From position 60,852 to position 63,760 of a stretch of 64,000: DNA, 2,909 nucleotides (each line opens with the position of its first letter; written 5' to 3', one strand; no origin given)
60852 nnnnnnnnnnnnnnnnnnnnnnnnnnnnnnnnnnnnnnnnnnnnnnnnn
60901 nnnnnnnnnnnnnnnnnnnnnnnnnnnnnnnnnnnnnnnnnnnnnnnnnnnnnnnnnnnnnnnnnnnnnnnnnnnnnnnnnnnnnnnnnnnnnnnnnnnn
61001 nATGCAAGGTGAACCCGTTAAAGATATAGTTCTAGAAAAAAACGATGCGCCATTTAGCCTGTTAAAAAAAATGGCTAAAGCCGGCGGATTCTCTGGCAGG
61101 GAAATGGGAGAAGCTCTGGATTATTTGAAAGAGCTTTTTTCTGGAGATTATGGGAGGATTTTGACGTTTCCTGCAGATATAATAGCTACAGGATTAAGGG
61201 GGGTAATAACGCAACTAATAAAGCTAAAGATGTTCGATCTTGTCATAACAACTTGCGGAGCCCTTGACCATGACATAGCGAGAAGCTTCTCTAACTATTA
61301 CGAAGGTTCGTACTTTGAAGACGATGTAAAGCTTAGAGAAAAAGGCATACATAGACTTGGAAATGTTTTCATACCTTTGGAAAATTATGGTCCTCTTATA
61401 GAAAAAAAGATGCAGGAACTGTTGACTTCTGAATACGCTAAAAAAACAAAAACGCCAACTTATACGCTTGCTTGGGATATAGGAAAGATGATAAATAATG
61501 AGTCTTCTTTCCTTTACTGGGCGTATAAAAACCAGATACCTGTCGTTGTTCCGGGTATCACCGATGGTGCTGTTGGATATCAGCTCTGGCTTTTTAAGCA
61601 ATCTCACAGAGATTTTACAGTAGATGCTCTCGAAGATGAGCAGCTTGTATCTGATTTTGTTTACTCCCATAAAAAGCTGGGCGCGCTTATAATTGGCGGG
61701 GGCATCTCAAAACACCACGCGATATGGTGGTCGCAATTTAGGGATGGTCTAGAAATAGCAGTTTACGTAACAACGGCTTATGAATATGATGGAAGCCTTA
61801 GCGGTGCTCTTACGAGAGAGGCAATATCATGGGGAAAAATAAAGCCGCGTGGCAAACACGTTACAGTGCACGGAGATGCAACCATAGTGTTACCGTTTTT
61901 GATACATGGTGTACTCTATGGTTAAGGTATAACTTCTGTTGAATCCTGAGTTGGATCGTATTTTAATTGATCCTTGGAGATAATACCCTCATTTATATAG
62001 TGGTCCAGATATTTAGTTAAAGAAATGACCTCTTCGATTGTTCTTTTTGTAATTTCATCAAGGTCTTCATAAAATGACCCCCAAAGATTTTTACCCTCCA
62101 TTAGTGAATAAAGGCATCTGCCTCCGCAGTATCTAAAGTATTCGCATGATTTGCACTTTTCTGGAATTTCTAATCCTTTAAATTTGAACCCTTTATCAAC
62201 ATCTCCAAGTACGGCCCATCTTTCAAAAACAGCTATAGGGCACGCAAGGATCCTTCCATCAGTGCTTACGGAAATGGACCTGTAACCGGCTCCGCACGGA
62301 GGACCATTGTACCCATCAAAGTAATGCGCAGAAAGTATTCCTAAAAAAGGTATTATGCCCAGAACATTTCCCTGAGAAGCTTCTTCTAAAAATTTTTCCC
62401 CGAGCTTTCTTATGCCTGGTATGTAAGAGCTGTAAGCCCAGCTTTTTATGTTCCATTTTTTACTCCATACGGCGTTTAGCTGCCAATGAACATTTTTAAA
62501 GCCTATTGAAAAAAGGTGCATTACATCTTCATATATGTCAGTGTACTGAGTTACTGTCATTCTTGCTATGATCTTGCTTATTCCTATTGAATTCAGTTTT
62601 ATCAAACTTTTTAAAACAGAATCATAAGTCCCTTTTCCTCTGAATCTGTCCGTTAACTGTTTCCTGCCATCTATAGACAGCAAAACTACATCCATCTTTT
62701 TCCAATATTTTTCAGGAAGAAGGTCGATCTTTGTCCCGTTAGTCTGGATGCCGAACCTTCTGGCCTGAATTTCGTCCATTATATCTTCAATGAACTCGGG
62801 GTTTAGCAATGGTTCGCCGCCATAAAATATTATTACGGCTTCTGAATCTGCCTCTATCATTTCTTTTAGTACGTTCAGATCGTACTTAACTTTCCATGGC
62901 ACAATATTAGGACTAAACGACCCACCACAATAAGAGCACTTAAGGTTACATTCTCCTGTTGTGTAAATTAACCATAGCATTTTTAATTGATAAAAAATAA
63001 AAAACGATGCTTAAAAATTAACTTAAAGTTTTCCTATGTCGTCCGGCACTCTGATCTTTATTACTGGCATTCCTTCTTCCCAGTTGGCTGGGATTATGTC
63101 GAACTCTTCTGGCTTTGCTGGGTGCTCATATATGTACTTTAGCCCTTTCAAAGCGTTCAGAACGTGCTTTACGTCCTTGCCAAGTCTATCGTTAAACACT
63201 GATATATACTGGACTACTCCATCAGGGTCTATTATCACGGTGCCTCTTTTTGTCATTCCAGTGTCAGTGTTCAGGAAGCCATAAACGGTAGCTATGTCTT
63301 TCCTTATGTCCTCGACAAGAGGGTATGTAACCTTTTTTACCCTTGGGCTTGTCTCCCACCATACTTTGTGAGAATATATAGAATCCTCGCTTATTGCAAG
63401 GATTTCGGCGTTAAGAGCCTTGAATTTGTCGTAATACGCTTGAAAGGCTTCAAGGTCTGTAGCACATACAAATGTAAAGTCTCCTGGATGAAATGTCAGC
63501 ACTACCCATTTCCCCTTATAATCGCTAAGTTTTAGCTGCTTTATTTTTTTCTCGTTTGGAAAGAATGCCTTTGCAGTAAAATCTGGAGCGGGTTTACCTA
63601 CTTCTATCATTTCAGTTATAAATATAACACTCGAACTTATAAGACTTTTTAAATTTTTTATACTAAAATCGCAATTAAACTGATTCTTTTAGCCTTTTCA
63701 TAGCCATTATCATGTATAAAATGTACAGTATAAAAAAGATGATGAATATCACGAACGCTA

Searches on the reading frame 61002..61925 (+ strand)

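Call 21: search_protein_families(library=pfam, proteins=[window:61002-61925:+], max_evalue=0.01)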
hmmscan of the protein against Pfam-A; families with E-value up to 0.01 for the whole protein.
window:61002-61925:+ (307 aa): 1 family
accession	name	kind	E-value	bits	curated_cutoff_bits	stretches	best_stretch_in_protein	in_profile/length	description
PF01916.23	DS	-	2.2e-99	332.8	27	1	20-302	2-286/288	Deoxyhypusine synthase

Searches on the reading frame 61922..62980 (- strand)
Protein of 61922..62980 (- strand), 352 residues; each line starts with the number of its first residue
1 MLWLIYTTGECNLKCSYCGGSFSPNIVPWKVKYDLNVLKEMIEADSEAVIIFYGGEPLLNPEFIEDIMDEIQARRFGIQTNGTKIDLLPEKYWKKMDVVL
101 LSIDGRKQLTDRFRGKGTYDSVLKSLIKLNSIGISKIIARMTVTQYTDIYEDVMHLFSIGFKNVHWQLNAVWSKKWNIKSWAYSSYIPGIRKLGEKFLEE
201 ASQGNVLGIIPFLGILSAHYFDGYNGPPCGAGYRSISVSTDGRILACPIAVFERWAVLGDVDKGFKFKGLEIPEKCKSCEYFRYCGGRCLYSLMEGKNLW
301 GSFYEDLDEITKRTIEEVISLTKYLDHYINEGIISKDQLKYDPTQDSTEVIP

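Call 21: search_protein_families(library=pfam, proteins=[window:61922-62980:-], max_evalue=0.01)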
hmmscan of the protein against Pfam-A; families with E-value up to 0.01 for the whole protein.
window:61922-62980:- (352 aa): 2 families
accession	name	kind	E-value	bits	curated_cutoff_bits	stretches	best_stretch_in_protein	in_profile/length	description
PF04055.27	Radical_SAM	-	1.2e-18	68.3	29.5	1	6-149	2-157/166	Radical SAM superfamily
PF13353.11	Fer4_12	-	6.3e-05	23.7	22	1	9-106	13-116/137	4Fe-4S single cluster domain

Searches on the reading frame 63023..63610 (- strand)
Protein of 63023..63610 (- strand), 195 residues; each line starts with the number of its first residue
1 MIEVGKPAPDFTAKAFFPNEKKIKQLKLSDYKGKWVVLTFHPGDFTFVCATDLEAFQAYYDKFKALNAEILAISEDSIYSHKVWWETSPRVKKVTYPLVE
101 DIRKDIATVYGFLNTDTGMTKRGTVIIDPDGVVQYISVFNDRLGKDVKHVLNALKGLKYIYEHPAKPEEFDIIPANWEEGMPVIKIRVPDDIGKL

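Call 47: find_encoding_contigs(protein=window:63023-63610:-, flank=10000, max_places=3)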
Protein window:63023-63610:- (195 aa): 3 contigs read that carry it; 2 places shown.
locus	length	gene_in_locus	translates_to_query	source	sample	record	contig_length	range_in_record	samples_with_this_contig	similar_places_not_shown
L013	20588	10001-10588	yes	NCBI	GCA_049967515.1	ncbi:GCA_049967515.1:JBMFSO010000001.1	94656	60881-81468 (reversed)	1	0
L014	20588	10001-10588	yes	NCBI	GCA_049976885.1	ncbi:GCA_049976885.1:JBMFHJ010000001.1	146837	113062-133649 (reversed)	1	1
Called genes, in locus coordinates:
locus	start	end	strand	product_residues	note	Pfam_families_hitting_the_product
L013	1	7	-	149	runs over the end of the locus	PF01967:MoaC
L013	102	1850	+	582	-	PF00890:FAD_binding_2, PF02910:Succ_DH_flav_C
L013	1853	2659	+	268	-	PF13085:Fer2_3, PF00037:Fer4 (weak), PF12838:Fer4_7 (weak), PF13183:Fer4_8, PF13187:Fer4_9 (weak), PF13237:Fer4_10, PF13484:Fer4_16 (weak), PF13534:Fer4_17 (weak)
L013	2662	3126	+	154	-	PF01127:Sdh_cyt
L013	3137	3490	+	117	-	-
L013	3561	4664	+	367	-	PF08442:ATP-grasp_2, PF13549:ATP-grasp_5, PF24948:Citrate_synth_N, PF00549:Ligase_CoA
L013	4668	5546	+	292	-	PF02629:CoA_binding, PF13607:Succ_CoA_lig, PF00549:Ligase_CoA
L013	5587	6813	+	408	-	PF01926:MMR_HSR1, PF02421:FeoB_N, PF08438:YGR210-like_G4, PF02824:TGS (weak)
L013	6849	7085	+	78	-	PF00125:Histone, PF00808:CBFD_NFYB_HMF, PF07524:Bromo_TP (weak), PF02291:TFIID-31kDa, PF15511:CENP-T_C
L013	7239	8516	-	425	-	PF04042:DNA_pol_E_B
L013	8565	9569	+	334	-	PF00296:Bac_luciferase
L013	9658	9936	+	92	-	-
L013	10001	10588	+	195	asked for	PF00578:AhpC-TSA, PF08534:Redoxin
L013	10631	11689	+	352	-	PF04055:Radical_SAM, PF13353:Fer4_12 (faint)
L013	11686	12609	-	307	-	PF01916:DS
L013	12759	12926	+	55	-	PF01020:Ribosomal_L40e (weak), PF13240:Zn_Ribbon_1 (faint)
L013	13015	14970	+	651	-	PF01751:Toprim, PF01131:Topoisom_bac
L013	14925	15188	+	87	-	-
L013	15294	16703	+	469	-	PF01547:SBP_bac_1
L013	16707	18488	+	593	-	PF00528:BPD_transp_1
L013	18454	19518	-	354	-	PF02463:SMC_N, PF00005:ABC_tran, PF13304:AAA_21 (faint), PF08402:TOBE_2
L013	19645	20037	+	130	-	PF05158:RNA_pol_Rpc34 (faint), PF01047:MarR (weak)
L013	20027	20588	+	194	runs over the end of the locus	PF01728:FtsJ, PF13847:Methyltransf_31 (weak)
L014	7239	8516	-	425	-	PF04042:DNA_pol_E_B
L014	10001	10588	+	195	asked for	PF00578:AhpC-TSA, PF08534:Redoxin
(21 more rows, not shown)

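Call 49: search_solved_structures(query=L013:7239-8516:-, max_evalue=0.001, show_alignments=2)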
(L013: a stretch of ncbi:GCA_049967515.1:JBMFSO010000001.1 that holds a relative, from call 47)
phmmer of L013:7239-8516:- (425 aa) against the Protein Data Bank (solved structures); distinct sequences matched with E-value up to 0.001: 8.
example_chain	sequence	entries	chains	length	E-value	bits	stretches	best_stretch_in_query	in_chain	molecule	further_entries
6knb_A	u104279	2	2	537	4.8e-19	71.7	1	99-399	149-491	DNA polymerase II small subunit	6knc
6hms_A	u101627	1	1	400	5.3e-17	65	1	257-400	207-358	DNA polymerase II small subunit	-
6hmf_A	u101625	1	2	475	8.5e-17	64.3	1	257-400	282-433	DNA polymerase II small subunit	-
6t8h_A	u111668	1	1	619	1.2e-16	63.8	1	257-400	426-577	DNA polymerase II small subunit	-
8ppt_A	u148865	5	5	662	1.3e-16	63.7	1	257-400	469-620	DNA polymerase II small subunit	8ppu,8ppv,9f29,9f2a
5ihe_A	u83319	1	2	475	5.6e-16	61.6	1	257-400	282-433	DNA polymerase II small subunit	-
6s1m_B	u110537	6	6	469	3.9e-07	32.5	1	252-394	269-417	DNA polymerase delta subunit 2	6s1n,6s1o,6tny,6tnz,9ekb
3e0j_A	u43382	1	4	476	4e-07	32.4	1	252-394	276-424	DNA polymerase subunit delta-2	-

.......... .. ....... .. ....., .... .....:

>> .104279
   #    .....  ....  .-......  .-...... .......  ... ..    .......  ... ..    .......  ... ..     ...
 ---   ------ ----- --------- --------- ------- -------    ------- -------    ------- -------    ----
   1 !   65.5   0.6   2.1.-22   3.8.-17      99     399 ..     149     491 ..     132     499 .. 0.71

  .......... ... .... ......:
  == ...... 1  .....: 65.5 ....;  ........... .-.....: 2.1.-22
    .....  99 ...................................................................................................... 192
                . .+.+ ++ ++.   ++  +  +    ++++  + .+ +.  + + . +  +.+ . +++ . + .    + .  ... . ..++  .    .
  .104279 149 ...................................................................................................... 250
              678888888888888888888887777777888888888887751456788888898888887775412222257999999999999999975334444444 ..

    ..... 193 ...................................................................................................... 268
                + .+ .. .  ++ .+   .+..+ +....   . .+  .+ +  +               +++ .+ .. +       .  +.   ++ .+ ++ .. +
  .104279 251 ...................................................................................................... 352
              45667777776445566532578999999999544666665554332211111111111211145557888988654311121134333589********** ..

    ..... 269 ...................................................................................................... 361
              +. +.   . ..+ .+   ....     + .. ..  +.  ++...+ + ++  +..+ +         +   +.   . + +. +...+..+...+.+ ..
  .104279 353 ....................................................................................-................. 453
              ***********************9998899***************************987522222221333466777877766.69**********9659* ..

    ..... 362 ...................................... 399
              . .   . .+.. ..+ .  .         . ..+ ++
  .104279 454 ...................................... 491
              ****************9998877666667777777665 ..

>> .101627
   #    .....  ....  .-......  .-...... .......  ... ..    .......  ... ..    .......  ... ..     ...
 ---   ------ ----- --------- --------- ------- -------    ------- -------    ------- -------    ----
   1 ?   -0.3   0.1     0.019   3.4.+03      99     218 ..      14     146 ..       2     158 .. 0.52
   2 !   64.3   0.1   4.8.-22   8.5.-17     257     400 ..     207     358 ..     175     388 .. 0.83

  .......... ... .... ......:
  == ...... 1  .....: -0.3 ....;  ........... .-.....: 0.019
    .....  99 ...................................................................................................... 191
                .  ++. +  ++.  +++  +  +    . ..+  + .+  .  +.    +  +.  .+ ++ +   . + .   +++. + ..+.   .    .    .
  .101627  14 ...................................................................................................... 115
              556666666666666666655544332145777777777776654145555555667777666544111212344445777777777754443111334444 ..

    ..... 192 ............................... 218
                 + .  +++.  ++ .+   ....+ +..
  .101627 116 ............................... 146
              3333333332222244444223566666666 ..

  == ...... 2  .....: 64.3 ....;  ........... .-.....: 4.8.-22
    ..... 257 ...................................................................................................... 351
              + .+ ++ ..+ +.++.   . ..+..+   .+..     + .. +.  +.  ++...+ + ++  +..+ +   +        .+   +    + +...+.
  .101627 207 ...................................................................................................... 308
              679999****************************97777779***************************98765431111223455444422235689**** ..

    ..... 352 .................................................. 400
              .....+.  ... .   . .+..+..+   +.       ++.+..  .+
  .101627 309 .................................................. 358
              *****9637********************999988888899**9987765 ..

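Call 67: find_homologous_proteins(query=L013:7239-8516:-, max_evalue=0.00001)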
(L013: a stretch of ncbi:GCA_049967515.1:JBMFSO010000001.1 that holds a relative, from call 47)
Query L013:7239-8516:- (425 aa): 65 proteins with E <= 0.00001 among 6648 candidates.
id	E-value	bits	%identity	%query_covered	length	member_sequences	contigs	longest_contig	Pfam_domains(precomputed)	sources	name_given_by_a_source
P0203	1.4e-276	935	100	100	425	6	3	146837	PF04042.22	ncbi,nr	ncbi:MAG: hypothetical protein ACP5LF_01450 [Nitrososphaeria archaeon]|nr:hypothetical protein [Cone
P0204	1.9e-245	832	86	100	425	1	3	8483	PF04042.22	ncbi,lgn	-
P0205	7.7e-233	791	81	100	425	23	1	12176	PF04042.22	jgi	jgi:DNA polymerase II small subunit/DNA polymerase delta subunit B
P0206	1.6e-208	711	89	83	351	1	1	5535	PF04042.22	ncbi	-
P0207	8.5e-182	623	63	100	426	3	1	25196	PF04042.22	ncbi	-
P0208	9.7e-176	603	59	100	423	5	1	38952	PF04042.22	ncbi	ncbi:MAG: hypothetical protein ACP5LW_02010 [Nitrososphaeria archaeon]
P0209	1.2e-22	99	28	87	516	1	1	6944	PF04042.22,PF12850.13,PF00149.34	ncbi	ncbi:MAG: DNA-directed DNA polymerase II small subunit [Nitrososphaerota archaeon]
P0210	4.5e-18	83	25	90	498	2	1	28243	PF04042.22,PF12850.13,PF00149.34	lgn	-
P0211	6.0e-16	76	34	36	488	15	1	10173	PF04042.22,PF12850.13,PF00149.34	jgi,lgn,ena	-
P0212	2.1e-15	75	26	78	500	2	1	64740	PF04042.22,PF00149.34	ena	-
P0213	4.0e-15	74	24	89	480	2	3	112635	PF04042.22,PF00149.34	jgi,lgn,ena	jgi:DNA polymerase II small subunit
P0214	6.2e-15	73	28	56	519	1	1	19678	PF04042.22,PF12850.13,PF00149.34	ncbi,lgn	ncbi:MAG: DNA-directed DNA polymerase II small subunit [Candidatus Bathyarchaeia archaeon]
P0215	7.2e-14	70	27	74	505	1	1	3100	PF04042.22,PF00149.34,PF01336.32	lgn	-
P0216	8.9e-14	69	27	67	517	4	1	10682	PF04042.22,PF12850.13,PF00149.34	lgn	-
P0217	2.1e-13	68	35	35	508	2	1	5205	PF04042.22,PF00149.34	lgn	-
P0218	1.4e-12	65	25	73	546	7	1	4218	PF04042.22,PF00149.34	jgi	jgi:DNA polymerase II small subunit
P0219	1.5e-12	65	28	73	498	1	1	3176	PF04042.22,PF00149.34,PF01336.32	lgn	-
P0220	2.0e-12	65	32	40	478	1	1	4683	PF04042.22,PF12850.13,PF00149.34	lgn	-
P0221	3.4e-12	64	38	30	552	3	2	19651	PF04042.22,PF00149.34,PF01336.32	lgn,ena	-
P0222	4.2e-12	64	24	76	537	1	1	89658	PF04042.22,PF00149.34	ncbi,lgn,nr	ncbi:MAG: DNA-directed DNA polymerase II small subunit [Candidatus Heimdallarchaeota archaeon]|nr:DN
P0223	7.6e-12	63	25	73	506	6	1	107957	PF04042.22,PF12850.13,PF00149.34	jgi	-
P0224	1.2e-11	62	36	32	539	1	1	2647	PF04042.22,PF00149.34,PF01336.32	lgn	-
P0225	1.7e-11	62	24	77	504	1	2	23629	PF04042.22,PF12850.13,PF00149.34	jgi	-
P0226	3.0e-11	61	26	73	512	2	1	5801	PF04042.22,PF12850.13,PF00149.34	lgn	-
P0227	3.7e-11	61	25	76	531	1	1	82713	PF04042.22,PF12850.13,PF00149.34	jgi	-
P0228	4.2e-11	60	27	67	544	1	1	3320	PF04042.22,PF00149.34,PF01336.32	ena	-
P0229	4.5e-11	60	23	77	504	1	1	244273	PF04042.22,PF12850.13,PF00149.34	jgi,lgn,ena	-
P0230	4.5e-11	60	27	66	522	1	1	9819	PF04042.22,PF00149.34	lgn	-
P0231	4.5e-11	60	29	45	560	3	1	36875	PF04042.22,PF00149.34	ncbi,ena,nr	ncbi:MAG: DNA polymerase II small subunit [Candidatus Heimdallarchaeota archaeon LC_2]|nr:MAG: DNA p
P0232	8.0e-11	60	30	52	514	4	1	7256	PF04042.22,PF12850.13,PF00149.34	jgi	jgi:DNA polymerase II small subunit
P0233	1.0e-10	59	29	54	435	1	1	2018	PF04042.22,PF12850.13,PF00149.34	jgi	jgi:DNA polymerase II small subunit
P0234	1.3e-10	59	28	61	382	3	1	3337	PF04042.22,PF00149.34,PF01336.32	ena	-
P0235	1.3e-10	59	24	76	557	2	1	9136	PF04042.22,PF00149.34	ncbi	-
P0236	2.1e-10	58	24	77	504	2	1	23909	PF04042.22,PF12850.13,PF00149.34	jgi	-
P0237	3.1e-10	58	24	69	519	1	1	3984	PF04042.22,PF12850.13,PF00149.34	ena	-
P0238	3.2e-10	58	29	55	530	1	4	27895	PF04042.22,PF12850.13,PF00149.34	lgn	-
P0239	3.8e-10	57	32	46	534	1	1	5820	PF04042.22,PF12850.13,PF00149.34,PF01336.32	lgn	-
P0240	4.4e-10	57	24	64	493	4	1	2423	PF04042.22,PF12850.13,PF00149.34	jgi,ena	-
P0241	5.8e-10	57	26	88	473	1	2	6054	PF04042.22,PF12850.13,PF00149.34,PF01336.32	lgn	-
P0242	6.2e-10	57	28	51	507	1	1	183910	PF04042.22,PF12850.13,PF00149.34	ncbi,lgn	-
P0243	7.3e-10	56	32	37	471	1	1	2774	PF04042.22,PF12850.13,PF00149.34,PF01336.32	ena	-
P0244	1.2e-9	56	28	45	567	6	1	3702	PF04042.22,PF00149.34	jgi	jgi:DNA polymerase II small subunit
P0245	1.3e-9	56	36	32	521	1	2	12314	PF04042.22,PF00149.34,PF01336.32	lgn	-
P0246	4.0e-9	54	26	73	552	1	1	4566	PF04042.22,PF00149.34,PF01336.32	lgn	-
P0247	5.3e-9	54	30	39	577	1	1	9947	PF04042.22,PF00149.34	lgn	-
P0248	1.2e-8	52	24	73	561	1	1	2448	PF04042.22,PF00149.34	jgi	jgi:DNA polymerase II small subunit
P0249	1.2e-8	52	24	78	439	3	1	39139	PF04042.22,PF00149.34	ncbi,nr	ncbi:MAG: DNA-directed DNA polymerase II small subunit [Thermoplasmata archaeon]|nr:DNA-directed DNA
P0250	1.7e-8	52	27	50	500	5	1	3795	PF04042.22,PF12850.13,PF00149.34,PF01336.32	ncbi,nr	ncbi:MAG: metallophosphoesterase, partial [Nanoarchaeota archaeon]|nr:metallophosphoesterase [Nanoar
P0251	8.6e-8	50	24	76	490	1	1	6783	PF04042.22,PF00149.34,PF01336.32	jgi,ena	-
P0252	1.7e-7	49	27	41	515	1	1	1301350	PF04042.22,PF00149.34,PF01336.32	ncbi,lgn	-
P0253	2.3e-7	48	24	74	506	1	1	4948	PF04042.22,PF00149.34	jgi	jgi:DNA polymerase II small subunit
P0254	3.9e-7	47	24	70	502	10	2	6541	PF04042.22,PF12850.13,PF00149.34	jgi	jgi:DNA polymerase II small subunit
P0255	4.0e-7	47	28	48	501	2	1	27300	PF04042.22,PF12850.13,PF00149.34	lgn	-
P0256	5.7e-7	47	25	75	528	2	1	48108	PF04042.22,PF00149.34,PF01336.32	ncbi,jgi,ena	-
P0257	1.1e-6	46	28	48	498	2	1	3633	PF04042.22,PF00149.34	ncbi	-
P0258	1.1e-6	46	28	48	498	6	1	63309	PF04042.22,PF00149.34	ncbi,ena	-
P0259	1.5e-6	46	27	66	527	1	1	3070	PF04042.22,PF00149.34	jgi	jgi:DNA polymerase II small subunit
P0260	2.0e-6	45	24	73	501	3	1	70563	PF04042.22,PF12850.13,PF00149.34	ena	-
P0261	2.1e-6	45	28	48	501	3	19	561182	PF04042.22,PF00149.34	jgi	-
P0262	4.0e-6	44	28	48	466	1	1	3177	PF04042.22,PF00149.34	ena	-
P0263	4.1e-6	44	26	50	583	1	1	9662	PF04042.22,PF12850.13,PF00149.34,PF01336.32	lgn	-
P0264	4.3e-6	44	23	72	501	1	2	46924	PF04042.22,PF12850.13,PF00149.34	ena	-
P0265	7.1e-6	43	30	45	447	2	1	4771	PF04042.22,PF12850.13,PF00149.34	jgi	-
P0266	8.1e-6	43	30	41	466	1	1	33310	PF04042.22,PF00149.34,PF01336.32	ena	-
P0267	9.2e-6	43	24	72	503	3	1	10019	PF04042.22,PF00149.34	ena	-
